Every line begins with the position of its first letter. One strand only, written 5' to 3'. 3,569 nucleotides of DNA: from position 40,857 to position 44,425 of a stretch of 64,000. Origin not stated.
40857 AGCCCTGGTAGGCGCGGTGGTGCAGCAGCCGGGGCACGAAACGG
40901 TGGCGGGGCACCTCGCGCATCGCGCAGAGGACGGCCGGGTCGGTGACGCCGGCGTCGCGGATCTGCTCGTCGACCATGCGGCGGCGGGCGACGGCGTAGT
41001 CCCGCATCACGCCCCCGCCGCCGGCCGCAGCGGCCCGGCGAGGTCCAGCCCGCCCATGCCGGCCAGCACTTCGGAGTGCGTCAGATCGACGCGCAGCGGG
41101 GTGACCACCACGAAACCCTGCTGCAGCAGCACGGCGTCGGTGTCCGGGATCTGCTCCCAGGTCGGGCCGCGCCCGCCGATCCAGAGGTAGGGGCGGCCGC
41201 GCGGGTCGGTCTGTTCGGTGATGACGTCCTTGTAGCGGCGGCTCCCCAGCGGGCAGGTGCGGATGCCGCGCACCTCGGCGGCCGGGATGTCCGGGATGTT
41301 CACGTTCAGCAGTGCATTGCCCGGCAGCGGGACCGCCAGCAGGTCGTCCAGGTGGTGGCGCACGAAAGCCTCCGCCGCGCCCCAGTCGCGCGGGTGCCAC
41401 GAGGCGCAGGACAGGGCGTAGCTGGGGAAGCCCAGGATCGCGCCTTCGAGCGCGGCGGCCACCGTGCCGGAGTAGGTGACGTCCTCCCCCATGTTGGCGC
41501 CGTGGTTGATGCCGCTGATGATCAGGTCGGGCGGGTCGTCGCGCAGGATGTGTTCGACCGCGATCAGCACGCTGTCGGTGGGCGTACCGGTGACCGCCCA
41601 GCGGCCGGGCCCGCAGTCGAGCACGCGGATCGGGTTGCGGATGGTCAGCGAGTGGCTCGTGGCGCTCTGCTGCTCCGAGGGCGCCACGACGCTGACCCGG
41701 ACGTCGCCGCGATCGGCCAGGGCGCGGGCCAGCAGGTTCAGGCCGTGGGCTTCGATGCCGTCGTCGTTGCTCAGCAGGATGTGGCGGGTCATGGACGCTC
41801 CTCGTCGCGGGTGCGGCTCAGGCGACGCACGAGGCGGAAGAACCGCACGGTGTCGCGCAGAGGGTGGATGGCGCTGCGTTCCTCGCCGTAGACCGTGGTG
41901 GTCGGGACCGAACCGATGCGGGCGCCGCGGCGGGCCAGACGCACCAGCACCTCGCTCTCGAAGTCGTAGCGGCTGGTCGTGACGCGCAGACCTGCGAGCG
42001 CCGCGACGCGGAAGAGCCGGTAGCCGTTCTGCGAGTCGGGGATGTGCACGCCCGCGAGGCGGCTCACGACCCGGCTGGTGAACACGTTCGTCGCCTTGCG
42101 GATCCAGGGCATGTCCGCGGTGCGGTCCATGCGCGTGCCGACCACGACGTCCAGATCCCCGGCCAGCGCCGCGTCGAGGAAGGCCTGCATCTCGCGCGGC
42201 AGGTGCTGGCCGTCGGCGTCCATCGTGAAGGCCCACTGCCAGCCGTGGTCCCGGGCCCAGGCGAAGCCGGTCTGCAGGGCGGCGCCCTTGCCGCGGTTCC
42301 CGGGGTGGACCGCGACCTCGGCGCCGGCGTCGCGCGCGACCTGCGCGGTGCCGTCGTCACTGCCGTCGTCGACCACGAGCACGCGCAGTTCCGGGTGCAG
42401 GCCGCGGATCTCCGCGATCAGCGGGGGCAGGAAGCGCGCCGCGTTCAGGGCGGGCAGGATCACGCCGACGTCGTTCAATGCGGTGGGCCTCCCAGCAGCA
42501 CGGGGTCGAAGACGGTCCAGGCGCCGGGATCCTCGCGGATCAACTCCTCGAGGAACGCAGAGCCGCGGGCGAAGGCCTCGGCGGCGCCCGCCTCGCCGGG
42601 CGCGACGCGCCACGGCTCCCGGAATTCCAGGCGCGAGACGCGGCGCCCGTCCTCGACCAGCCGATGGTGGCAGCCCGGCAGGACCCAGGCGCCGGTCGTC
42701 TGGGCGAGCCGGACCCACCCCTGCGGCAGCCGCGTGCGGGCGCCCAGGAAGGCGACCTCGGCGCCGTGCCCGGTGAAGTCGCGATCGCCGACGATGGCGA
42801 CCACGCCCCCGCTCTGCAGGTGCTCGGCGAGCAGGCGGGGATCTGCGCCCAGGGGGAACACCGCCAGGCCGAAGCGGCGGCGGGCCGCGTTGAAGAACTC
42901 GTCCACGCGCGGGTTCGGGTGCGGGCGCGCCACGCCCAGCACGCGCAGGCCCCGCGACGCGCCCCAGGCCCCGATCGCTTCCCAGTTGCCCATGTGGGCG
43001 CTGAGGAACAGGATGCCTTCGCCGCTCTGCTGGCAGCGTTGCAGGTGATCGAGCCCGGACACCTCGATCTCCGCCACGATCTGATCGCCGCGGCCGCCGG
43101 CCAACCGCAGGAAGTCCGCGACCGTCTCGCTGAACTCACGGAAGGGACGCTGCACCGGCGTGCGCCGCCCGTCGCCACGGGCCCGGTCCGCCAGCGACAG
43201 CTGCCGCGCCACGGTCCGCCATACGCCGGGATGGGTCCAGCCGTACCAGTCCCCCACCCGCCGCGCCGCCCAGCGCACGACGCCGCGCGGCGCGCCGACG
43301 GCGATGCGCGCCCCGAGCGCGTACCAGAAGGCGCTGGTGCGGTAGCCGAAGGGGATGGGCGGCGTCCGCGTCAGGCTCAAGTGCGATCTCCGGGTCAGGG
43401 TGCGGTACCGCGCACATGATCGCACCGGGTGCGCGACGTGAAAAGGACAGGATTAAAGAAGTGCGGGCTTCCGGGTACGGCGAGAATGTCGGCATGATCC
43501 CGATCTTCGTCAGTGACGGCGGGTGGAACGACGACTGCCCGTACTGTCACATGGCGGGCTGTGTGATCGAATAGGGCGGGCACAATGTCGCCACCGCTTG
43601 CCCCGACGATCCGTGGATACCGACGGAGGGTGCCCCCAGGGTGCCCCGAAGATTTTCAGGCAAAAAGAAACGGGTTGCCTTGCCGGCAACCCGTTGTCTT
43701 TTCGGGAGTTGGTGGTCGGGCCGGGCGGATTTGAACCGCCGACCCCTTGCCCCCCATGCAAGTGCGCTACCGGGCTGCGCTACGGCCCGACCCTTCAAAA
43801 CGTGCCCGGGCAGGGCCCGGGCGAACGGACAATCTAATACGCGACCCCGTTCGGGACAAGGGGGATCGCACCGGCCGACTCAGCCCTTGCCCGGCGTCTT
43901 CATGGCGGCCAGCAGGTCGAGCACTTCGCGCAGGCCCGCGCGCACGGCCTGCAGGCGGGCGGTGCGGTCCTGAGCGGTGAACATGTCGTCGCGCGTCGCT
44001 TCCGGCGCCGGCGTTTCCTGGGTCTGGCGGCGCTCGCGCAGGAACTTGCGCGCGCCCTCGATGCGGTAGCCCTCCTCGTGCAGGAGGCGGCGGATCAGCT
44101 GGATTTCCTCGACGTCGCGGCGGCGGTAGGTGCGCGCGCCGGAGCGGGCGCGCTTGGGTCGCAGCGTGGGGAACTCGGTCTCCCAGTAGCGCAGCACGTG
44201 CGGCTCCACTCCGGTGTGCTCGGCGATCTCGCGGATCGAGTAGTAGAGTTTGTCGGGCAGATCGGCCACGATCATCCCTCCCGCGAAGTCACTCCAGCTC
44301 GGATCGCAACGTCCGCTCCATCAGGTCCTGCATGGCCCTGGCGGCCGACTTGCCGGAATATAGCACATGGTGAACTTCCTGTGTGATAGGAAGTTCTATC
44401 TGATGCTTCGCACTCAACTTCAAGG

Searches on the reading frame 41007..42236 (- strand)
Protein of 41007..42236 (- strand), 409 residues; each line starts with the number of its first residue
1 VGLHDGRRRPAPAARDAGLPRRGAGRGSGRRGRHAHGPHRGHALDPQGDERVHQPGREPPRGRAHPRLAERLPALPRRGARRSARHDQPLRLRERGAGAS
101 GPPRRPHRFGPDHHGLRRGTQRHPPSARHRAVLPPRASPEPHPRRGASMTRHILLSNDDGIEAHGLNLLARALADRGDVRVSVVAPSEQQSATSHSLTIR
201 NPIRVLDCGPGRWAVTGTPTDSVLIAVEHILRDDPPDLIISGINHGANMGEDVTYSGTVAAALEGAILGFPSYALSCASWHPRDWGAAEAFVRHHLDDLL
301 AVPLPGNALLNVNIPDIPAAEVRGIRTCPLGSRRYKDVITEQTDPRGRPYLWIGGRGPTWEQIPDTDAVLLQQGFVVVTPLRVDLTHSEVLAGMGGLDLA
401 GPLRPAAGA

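Call 25: search_protein_families(library=pfam, proteins=[window:41007-42236:-], max_evalue=0.01)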
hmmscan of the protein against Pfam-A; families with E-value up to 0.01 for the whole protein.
window:41007-42236:- (409 aa): 1 family
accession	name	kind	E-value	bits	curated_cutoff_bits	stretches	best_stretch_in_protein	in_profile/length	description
PF01975.23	SurE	-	9.6e-60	202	22.1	1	153-336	1-188/189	Survival protein SurE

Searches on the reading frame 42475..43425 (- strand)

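Call 25: search_protein_families(library=pfam, proteins=[window:42475-43425:-], max_evalue=0.01)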
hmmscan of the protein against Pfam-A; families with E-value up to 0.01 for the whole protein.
window:42475-43425:- (316 aa): 1 family
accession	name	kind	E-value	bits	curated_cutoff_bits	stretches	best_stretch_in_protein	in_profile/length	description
PF03279.18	Lip_A_acyltrans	-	2.1e-26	93.2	22.3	1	34-307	18-290/295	Bacterial lipid A biosynthesis acyltransferase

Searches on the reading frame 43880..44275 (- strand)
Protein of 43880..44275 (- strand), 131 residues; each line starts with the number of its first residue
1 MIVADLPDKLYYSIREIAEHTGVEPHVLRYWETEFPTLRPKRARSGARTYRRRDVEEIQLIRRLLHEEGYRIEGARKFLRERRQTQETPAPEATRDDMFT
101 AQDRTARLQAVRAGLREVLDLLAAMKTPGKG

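Call 25: search_protein_families(library=pfam, proteins=[window:43880-44275:-], max_evalue=0.01)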
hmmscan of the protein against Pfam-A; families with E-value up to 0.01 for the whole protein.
window:43880-44275:- (131 aa): 2 families
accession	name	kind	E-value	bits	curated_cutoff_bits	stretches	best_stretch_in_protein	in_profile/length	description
PF13411.12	MerR_1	-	6.9e-22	77.8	21.6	1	12-81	1-68/69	MerR HTH family regulatory protein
PF00376.29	MerR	-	1.3e-05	25.4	28.2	1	13-50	1-38/38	MerR family regulatory protein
